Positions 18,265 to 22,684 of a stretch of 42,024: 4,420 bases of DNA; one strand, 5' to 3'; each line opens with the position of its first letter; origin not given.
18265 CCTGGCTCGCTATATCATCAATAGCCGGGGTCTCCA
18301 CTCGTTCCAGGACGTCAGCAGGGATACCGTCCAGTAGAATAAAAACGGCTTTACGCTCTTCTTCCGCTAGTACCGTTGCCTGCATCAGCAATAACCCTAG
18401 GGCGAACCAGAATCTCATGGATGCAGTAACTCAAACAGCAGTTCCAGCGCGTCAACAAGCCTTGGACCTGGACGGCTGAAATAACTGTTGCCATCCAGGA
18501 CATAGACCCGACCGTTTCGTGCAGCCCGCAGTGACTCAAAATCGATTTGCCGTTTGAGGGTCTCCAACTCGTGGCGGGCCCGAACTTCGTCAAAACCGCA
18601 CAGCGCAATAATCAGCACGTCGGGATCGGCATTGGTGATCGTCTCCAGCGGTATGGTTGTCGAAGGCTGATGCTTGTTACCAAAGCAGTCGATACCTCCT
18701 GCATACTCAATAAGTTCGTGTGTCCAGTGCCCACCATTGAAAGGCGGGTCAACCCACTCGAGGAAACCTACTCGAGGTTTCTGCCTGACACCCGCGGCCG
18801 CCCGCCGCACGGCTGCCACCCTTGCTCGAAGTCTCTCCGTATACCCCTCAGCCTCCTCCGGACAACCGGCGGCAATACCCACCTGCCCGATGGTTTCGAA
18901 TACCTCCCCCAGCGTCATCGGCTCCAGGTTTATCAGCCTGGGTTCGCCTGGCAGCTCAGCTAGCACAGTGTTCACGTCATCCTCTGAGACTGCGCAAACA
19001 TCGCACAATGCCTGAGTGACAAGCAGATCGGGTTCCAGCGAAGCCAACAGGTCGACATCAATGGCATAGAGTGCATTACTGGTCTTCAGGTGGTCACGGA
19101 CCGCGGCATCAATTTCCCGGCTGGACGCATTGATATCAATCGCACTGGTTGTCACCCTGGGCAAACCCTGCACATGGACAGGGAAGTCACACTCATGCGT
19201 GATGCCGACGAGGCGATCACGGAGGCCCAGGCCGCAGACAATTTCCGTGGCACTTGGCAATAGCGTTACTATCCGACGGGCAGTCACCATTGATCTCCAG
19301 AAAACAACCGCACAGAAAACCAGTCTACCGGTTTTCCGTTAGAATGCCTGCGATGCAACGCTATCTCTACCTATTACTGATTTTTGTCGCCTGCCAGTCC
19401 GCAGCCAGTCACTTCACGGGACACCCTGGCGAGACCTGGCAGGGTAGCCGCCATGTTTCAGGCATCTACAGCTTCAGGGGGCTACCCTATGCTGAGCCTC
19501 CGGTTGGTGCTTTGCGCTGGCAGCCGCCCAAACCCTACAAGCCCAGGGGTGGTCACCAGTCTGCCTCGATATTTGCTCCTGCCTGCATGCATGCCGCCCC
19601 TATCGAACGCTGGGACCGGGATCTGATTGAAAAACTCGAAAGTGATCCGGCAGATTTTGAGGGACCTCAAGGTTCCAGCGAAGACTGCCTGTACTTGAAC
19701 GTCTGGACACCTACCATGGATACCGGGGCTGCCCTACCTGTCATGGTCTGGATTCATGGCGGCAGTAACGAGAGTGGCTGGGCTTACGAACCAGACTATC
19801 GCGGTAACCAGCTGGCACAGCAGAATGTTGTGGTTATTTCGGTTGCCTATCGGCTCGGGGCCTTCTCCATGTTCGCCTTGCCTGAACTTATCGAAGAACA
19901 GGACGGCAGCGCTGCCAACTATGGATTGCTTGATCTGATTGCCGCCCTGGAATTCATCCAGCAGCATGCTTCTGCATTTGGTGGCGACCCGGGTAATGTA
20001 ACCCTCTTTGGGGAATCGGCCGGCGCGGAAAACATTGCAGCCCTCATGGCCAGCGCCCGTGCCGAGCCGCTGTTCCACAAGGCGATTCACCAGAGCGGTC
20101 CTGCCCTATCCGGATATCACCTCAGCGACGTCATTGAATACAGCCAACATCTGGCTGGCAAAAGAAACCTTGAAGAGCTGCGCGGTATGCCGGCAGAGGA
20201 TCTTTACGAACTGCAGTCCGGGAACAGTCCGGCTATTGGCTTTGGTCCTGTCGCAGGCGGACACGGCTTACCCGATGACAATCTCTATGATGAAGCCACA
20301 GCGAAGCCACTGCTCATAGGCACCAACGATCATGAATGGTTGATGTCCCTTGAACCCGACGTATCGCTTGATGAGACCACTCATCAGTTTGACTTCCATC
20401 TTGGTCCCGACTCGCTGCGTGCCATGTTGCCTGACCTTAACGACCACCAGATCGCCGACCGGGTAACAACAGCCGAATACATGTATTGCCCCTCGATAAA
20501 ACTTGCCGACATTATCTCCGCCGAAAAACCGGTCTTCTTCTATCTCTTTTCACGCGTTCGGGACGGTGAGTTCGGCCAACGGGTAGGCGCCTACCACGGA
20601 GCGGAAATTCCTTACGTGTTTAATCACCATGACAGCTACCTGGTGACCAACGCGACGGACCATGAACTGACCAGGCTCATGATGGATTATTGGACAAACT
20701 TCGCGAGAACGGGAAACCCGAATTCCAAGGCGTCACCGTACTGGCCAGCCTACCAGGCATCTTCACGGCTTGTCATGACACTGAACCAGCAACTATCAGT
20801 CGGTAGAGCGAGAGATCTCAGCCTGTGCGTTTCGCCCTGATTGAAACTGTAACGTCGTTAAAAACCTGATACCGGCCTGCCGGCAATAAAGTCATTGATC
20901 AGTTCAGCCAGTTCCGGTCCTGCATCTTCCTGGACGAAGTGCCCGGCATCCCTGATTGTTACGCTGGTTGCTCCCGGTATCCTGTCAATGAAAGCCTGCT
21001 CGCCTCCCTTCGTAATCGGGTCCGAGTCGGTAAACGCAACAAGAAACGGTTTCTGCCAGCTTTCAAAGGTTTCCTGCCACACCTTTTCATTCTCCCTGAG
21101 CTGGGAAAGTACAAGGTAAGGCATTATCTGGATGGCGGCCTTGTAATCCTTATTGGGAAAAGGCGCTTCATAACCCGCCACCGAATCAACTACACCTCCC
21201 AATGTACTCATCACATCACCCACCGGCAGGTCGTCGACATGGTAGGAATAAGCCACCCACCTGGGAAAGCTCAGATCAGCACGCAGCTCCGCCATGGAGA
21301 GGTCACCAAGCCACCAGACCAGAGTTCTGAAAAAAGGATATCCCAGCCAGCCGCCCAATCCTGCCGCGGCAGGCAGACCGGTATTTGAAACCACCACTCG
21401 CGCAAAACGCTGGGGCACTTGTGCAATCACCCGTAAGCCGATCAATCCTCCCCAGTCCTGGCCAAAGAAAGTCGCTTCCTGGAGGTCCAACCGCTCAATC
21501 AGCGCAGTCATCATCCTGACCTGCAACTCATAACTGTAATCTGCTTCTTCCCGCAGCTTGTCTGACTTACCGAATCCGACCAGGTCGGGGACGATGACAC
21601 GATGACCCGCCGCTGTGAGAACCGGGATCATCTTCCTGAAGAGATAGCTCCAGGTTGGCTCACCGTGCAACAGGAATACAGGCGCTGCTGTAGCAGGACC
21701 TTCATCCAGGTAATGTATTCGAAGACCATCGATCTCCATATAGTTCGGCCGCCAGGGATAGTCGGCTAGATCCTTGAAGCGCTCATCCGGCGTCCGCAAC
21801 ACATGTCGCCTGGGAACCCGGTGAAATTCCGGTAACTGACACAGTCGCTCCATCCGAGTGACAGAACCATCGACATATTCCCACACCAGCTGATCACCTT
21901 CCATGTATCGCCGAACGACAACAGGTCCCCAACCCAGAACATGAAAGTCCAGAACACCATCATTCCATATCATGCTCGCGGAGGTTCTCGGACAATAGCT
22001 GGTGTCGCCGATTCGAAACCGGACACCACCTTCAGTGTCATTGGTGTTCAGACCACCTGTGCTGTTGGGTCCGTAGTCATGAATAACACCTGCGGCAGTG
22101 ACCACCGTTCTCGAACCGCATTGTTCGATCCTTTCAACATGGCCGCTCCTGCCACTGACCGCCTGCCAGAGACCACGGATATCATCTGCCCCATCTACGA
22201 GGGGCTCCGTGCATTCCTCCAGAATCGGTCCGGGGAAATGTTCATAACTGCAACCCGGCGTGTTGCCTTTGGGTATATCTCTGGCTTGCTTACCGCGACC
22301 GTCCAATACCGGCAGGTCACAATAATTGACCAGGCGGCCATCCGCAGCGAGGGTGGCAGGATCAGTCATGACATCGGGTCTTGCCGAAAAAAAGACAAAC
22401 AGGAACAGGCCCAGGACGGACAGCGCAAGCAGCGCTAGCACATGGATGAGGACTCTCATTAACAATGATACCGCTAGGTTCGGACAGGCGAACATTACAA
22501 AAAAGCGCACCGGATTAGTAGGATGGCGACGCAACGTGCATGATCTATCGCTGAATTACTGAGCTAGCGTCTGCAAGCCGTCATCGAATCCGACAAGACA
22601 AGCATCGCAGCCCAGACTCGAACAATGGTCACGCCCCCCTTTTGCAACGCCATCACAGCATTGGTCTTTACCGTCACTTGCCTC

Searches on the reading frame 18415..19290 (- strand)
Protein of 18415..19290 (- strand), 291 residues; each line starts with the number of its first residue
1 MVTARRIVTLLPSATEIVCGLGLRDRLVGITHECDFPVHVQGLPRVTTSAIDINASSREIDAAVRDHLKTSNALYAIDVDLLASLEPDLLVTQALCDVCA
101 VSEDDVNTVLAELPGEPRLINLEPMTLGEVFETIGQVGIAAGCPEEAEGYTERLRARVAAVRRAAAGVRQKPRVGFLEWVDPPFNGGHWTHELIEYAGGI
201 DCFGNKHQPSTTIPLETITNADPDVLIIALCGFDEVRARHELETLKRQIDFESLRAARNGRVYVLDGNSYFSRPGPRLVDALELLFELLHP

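Call 7: search_protein_families(library=pfam, proteins=[window:18415-19290:-])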
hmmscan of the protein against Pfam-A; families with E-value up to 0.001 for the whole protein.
window:18415-19290:- (291 aa): 1 family
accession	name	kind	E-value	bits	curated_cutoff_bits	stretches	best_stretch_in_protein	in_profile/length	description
PF01497.23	Peripla_BP_2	-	8.1e-20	71.7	27.5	1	7-266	1-232/235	Periplasmic binding protein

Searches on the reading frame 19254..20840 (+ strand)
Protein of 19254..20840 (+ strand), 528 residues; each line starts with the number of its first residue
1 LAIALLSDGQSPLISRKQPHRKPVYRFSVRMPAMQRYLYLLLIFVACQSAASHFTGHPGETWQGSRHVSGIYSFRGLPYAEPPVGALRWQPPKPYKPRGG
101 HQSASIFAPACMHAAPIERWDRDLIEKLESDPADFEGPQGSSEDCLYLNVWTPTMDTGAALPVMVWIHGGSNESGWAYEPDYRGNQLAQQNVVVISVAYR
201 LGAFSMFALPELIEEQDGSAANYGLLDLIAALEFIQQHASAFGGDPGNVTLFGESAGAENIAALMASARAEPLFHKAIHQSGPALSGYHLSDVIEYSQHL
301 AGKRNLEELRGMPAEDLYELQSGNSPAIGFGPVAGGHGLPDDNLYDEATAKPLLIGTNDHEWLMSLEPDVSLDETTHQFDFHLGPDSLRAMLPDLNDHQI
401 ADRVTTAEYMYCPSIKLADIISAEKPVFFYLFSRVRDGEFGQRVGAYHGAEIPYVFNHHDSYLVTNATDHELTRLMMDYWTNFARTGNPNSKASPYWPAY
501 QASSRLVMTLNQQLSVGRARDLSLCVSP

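Call 7: search_protein_families(library=pfam, proteins=[window:19254-20840:+])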
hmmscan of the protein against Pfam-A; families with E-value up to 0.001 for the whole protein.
window:19254-20840:+ (528 aa): 3 families
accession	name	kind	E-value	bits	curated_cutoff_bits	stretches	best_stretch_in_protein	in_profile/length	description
PF00135.34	COesterase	-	2.2e-98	330.9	27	2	70-396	24-351/515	Carboxylesterase family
PF20434.5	BD-FAE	-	2.8e-11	43.8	26.8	1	149-280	2-121/215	BD-FAE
PF07859.19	Abhydrolase_3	-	1.5e-08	35.1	25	1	226-271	50-95/210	alpha/beta hydrolase fold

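Call 18: search_protein_families(library=ncbifam, proteins=[window:19254-20840:+], max_evalue=0.00001)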
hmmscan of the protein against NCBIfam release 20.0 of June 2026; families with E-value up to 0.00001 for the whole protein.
window:19254-20840:+ (528 aa): 1 family
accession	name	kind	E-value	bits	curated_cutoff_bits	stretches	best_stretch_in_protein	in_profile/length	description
NF058653.1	LipP1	equivalog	2.7e-10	39.6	350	1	146-269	58-165/300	LipP1 family hormone-sensitive lipase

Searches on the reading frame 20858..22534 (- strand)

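Call 7: search_protein_families(library=pfam, proteins=[window:20858-22534:-])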
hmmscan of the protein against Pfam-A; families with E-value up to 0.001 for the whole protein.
window:20858-22534:- (558 aa): 3 families
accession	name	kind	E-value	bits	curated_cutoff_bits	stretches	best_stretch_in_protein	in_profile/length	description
PF00561.26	Abhydrolase_1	-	1.6e-31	110.3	25.8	1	285-537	2-243/245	alpha/beta hydrolase fold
PF12697.13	Abhydrolase_6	-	2.8e-13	51.5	26.3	1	286-544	1-216/217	Alpha/beta hydrolase family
PF12146.15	Hydrolase_4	-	3.9e-09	36.6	27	1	283-410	4-131/239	Serine aminopeptidase, S33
